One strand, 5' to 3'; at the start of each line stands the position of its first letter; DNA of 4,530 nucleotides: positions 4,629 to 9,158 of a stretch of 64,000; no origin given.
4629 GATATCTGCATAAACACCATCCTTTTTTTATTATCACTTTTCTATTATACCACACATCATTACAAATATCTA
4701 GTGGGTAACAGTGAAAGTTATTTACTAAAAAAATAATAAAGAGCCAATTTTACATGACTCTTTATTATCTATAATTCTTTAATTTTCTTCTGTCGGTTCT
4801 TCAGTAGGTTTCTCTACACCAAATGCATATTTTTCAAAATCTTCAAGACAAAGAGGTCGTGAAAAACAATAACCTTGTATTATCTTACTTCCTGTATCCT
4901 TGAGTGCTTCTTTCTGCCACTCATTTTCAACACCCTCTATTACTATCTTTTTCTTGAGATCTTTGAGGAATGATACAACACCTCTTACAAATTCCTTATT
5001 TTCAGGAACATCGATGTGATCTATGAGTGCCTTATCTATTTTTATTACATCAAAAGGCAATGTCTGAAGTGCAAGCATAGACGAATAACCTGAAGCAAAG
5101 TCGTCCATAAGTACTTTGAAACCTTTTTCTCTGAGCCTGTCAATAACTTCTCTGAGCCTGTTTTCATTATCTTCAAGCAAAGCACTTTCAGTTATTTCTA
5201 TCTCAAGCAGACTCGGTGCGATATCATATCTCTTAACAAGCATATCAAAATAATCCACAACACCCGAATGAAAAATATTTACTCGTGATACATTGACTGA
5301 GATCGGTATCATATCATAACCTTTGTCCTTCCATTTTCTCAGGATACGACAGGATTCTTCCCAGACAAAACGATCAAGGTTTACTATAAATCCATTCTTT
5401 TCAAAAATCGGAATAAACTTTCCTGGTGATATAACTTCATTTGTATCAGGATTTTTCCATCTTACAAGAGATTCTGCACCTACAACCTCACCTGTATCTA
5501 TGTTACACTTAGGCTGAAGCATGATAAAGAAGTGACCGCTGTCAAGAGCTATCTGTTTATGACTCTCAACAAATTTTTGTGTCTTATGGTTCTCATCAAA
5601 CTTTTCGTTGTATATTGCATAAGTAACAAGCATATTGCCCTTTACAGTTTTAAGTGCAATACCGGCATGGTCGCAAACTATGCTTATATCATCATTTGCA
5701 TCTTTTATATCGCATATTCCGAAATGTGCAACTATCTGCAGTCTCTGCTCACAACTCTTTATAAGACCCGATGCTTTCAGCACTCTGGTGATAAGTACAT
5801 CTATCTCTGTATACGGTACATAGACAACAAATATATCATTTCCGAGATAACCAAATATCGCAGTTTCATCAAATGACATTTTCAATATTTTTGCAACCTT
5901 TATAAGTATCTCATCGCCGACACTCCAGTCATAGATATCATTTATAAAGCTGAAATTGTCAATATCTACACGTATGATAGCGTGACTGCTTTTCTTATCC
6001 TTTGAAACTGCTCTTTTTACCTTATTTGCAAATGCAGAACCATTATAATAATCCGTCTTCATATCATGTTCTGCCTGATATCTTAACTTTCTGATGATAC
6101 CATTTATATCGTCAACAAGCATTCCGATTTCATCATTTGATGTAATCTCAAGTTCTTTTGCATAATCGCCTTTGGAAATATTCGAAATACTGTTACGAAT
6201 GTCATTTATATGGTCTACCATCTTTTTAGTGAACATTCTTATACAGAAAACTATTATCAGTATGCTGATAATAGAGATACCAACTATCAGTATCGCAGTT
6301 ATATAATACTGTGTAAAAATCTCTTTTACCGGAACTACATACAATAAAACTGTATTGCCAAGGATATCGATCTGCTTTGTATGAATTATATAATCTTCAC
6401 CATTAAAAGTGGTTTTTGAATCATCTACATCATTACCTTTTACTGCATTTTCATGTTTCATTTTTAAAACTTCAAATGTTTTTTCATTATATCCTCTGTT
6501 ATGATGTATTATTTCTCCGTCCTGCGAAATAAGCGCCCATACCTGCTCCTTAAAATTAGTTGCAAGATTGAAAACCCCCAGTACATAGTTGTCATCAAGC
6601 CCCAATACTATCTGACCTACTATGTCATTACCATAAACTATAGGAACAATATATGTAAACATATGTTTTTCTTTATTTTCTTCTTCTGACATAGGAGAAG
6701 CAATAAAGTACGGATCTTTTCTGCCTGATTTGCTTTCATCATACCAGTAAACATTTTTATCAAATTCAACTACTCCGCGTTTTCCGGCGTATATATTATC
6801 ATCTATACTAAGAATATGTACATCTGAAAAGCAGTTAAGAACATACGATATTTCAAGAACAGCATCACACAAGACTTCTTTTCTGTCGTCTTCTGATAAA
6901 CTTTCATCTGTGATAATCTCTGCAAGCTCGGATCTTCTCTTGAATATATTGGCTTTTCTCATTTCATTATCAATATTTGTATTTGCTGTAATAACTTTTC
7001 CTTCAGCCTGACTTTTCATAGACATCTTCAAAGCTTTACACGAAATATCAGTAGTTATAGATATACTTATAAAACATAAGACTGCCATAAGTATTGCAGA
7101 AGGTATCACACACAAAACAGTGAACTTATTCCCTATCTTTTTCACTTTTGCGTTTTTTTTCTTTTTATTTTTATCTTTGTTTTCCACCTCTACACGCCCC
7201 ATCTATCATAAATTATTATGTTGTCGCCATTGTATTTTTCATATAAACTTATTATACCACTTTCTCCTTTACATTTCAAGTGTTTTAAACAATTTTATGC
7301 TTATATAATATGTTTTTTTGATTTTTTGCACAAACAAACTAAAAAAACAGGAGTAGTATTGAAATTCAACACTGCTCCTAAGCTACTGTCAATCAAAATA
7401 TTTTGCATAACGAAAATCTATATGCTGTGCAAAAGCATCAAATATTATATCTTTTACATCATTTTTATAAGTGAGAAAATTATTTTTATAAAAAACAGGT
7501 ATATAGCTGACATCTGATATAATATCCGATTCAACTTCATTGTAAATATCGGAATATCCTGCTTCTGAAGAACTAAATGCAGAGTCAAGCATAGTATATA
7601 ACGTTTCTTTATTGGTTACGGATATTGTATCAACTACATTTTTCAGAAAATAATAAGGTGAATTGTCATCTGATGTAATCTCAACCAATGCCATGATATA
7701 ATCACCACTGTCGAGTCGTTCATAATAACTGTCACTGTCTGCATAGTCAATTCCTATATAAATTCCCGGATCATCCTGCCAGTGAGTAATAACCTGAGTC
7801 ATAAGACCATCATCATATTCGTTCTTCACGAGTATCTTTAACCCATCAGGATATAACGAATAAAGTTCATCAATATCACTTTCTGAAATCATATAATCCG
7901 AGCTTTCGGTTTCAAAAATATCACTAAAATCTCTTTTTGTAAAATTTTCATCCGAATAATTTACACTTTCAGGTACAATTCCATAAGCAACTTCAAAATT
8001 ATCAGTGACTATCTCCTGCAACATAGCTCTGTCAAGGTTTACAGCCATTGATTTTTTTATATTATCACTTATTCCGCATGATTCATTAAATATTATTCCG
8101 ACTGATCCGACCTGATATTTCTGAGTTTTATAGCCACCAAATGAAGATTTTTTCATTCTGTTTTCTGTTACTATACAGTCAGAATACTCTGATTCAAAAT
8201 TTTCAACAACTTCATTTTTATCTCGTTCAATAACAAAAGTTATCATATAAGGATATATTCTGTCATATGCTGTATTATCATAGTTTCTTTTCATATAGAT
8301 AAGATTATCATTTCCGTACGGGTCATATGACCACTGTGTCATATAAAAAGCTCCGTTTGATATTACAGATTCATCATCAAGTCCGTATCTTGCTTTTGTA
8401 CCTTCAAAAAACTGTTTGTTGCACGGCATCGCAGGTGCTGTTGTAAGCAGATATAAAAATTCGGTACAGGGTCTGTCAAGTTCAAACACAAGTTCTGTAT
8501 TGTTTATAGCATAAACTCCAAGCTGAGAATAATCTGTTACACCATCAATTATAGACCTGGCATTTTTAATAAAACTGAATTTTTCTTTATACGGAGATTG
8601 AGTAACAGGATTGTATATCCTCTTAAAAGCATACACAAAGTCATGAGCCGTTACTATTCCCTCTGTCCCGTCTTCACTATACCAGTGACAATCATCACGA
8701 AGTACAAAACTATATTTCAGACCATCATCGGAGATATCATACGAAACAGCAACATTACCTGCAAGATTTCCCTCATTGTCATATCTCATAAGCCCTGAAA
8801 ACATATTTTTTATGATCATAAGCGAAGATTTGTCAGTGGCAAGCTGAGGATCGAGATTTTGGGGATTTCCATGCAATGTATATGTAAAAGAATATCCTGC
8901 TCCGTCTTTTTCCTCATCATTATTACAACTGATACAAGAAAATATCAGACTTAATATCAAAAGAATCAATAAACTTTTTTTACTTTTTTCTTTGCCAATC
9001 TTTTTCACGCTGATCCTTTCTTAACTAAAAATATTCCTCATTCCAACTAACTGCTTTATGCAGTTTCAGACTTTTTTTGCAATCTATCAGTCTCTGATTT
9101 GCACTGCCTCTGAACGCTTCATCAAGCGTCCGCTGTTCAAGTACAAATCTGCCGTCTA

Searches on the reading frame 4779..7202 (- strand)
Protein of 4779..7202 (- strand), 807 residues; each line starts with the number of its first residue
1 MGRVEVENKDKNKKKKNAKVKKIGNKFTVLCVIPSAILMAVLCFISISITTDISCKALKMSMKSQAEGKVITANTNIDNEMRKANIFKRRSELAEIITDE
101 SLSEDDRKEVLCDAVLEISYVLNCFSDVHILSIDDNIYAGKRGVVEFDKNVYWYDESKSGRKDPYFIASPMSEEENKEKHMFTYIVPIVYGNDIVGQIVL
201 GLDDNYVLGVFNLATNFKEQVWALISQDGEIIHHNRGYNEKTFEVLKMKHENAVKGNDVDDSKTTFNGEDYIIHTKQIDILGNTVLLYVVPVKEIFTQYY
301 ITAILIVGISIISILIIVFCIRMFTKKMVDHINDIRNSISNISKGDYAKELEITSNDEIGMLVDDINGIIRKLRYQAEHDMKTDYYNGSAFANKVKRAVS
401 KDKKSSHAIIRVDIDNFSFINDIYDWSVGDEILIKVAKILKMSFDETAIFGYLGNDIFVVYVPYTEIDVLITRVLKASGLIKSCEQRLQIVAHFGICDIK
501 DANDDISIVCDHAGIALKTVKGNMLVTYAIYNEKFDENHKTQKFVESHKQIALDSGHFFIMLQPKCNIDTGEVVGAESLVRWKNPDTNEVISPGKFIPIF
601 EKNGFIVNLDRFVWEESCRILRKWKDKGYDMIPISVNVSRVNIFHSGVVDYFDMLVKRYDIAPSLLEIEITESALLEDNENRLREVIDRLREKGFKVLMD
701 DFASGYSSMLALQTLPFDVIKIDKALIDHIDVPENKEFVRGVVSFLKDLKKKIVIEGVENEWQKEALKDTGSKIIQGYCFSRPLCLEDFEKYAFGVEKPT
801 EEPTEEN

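Call 47: search_protein_families(library=pfam, proteins=[window:4779-7202:-], max_evalue=0.00001)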
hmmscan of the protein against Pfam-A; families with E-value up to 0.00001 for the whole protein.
window:4779-7202:- (807 aa): 2 families
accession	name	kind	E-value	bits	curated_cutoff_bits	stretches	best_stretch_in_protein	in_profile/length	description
PF00563.25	EAL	-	3.1e-60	203.9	31.3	1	551-783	6-236/236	EAL domain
PF00990.26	GGDEF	-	1.8e-17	64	23.8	1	377-522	1-156/161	Diguanylate cyclase, GGDEF domain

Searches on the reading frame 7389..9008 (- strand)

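Call 47: search_protein_families(library=pfam, proteins=[window:7389-9008:-], max_evalue=0.00001)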
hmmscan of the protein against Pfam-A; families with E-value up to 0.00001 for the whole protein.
window:7389-9008:- (539 aa): 1 family
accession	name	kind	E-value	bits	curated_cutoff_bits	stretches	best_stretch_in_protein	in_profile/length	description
PF00496.27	SBP_bac_5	-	3.3e-25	89.4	32.4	1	83-459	3-361/368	Bacterial extracellular solute-binding proteins, family 5 Middle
